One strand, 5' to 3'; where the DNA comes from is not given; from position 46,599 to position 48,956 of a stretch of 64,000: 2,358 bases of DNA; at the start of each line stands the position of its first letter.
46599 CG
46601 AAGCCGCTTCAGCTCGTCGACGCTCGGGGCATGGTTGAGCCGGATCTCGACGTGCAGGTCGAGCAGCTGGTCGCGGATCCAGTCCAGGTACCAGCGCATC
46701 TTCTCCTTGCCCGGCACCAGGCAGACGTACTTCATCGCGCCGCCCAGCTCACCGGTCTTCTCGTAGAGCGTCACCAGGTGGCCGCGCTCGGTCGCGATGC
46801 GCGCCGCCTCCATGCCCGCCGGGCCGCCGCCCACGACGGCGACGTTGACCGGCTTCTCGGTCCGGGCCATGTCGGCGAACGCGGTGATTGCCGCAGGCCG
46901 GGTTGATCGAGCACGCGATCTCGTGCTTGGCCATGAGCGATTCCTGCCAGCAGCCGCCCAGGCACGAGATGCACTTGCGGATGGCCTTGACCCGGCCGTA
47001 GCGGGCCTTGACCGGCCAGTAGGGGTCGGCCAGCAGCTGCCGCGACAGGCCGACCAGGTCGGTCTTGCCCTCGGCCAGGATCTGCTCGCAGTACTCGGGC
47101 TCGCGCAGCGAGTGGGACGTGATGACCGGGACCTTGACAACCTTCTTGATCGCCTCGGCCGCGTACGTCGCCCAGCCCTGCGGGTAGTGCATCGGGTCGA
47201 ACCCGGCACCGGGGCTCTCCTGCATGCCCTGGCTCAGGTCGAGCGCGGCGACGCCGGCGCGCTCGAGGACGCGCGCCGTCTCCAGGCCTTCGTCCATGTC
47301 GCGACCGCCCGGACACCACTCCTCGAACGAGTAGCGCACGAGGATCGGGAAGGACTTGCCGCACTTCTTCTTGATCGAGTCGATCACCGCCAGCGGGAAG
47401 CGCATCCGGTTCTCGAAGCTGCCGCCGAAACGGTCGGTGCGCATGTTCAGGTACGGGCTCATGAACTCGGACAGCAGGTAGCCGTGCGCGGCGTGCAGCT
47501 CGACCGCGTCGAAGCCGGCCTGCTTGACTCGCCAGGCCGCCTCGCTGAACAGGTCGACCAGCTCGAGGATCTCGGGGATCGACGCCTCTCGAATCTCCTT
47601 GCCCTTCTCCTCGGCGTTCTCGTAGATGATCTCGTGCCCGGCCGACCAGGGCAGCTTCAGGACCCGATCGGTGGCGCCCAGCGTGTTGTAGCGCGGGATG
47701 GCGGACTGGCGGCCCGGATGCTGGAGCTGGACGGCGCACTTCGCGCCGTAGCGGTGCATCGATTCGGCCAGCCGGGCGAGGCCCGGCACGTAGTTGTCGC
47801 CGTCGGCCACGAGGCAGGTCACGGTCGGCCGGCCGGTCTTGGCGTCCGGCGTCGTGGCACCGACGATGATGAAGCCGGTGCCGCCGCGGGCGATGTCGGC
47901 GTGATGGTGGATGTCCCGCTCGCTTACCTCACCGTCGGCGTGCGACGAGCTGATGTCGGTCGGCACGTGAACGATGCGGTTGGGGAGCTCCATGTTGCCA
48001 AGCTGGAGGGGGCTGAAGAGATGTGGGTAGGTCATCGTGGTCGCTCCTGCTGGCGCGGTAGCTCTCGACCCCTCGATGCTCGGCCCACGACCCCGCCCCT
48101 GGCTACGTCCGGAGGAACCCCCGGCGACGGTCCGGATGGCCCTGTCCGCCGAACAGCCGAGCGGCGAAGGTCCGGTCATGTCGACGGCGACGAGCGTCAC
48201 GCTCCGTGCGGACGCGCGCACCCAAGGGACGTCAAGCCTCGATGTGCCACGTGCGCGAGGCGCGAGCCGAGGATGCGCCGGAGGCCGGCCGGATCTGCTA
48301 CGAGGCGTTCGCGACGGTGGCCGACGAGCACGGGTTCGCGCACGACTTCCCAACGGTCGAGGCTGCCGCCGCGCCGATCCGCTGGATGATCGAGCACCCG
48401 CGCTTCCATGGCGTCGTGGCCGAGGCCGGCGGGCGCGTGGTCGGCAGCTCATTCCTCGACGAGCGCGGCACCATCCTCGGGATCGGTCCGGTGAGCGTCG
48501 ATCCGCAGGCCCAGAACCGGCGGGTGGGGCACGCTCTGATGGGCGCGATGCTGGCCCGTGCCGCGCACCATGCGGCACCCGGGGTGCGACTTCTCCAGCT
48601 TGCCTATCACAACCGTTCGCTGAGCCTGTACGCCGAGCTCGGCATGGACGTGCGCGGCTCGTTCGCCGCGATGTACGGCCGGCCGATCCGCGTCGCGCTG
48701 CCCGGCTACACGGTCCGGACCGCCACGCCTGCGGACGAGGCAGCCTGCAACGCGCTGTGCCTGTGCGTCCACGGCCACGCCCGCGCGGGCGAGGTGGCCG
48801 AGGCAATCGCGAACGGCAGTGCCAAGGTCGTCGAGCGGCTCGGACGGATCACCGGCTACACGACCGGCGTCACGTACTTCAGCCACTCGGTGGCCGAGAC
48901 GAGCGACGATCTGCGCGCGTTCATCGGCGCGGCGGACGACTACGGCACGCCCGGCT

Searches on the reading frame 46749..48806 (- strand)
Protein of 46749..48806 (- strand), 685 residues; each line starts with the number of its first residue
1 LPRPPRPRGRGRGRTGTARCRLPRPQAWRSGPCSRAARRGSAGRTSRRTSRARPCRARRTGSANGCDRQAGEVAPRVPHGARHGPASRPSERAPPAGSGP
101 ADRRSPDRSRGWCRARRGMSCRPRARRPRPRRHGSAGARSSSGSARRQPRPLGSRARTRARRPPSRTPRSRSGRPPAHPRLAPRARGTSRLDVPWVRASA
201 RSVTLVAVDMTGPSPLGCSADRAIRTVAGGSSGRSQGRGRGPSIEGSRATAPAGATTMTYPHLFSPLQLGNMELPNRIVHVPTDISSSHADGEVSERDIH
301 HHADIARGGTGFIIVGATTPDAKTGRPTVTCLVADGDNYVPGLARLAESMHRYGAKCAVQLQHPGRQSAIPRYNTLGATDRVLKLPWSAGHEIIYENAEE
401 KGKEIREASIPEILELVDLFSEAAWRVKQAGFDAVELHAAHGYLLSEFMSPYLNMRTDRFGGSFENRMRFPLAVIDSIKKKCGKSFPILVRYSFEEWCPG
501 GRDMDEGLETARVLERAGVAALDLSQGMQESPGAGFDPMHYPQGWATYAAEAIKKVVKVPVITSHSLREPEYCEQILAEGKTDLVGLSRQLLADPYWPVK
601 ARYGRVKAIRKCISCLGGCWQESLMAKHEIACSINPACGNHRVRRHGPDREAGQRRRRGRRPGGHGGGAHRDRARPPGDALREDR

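Call 89: search_protein_families(library=pfam, proteins=[window:46749-48806:-], max_evalue=0.00001)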
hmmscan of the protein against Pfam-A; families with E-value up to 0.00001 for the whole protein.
window:46749-48806:- (685 aa): 1 family
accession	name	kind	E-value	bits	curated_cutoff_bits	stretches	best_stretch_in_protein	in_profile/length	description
PF00724.26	Oxidored_FMN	-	4.3e-66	223.9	27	1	263-606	2-340/342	NADH:flavin oxidoreductase / NADH oxidase family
